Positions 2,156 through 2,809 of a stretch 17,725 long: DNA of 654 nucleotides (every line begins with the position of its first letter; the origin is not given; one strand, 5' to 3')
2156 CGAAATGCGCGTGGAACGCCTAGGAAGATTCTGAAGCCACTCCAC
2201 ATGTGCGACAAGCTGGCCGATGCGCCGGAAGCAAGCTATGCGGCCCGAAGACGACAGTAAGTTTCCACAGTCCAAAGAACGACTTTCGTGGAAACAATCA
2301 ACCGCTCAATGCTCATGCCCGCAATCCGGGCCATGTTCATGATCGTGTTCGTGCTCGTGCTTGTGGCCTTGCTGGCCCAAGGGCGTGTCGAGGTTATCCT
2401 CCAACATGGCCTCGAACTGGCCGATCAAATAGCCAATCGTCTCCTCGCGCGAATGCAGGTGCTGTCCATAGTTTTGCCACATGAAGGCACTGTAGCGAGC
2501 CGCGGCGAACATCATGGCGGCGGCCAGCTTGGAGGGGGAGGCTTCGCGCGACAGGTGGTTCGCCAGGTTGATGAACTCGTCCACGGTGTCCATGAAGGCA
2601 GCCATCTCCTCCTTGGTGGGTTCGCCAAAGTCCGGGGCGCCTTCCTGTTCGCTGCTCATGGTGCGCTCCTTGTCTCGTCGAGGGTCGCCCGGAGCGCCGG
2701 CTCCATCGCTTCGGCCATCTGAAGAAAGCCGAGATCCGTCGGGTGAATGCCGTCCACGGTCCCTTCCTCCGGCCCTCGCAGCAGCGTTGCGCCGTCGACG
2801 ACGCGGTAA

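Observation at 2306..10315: An ~8 kb translationally coupled operon links an amidohydrolase, a 12-TM protein, the A/B module, a secreted SGNH hydrolase and a His-rich DUF3144 protein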

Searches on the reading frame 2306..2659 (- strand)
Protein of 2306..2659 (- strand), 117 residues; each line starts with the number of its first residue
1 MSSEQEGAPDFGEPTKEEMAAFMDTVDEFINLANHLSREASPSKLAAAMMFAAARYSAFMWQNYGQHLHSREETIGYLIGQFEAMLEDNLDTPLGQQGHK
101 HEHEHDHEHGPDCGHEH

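Call 4: search_protein_families(library=pfam, proteins=[window:2306-2659:-], max_evalue=0.1)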
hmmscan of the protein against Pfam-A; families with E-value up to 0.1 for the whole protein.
window:2306-2659:- (117 aa): 2 families
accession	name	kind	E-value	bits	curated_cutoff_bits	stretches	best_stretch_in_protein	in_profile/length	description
PF11342.13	DUF3144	-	5.9e-17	62.3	25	1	22-91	1-74/77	Protein of unknown function (DUF3144)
PF04539.22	Sigma70_r3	-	0.052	14.1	25.3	0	32-59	13-40/78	Sigma-70 region 3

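Call 5: search_protein_families(library=ncbifam, proteins=[window:2306-2659:-], max_evalue=0.1)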
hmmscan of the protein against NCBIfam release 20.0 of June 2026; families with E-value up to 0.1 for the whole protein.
window:2306-2659:- (117 aa): 1 family
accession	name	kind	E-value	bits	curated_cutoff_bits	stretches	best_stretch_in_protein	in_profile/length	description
NF009762.0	PRK13263.1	equivalog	0.0015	18.2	221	1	69-117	151-201/206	urease accessory protein UreE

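Call 58: search_protein_families(library=padloc, proteins=[window:2306-2659:-], max_evalue=0.1)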
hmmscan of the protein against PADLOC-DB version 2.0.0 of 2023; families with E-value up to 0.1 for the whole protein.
window:2306-2659:- (117 aa): 0 families

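Call 59: search_protein_families(library=phrogs, proteins=[window:2306-2659:-], max_evalue=0.1)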
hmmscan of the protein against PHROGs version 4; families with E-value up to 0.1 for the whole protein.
window:2306-2659:- (117 aa): 0 families

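Call 79: search_solved_structures(query=window:2306-2659:-, max_evalue=0.01)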
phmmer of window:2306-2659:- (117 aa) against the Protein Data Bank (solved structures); distinct sequences matched with E-value up to 0.01: 1.
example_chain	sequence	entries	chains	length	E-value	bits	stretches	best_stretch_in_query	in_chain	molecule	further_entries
2lyy_A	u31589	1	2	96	0.0057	20.4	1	21-94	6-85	Uncharacterized protein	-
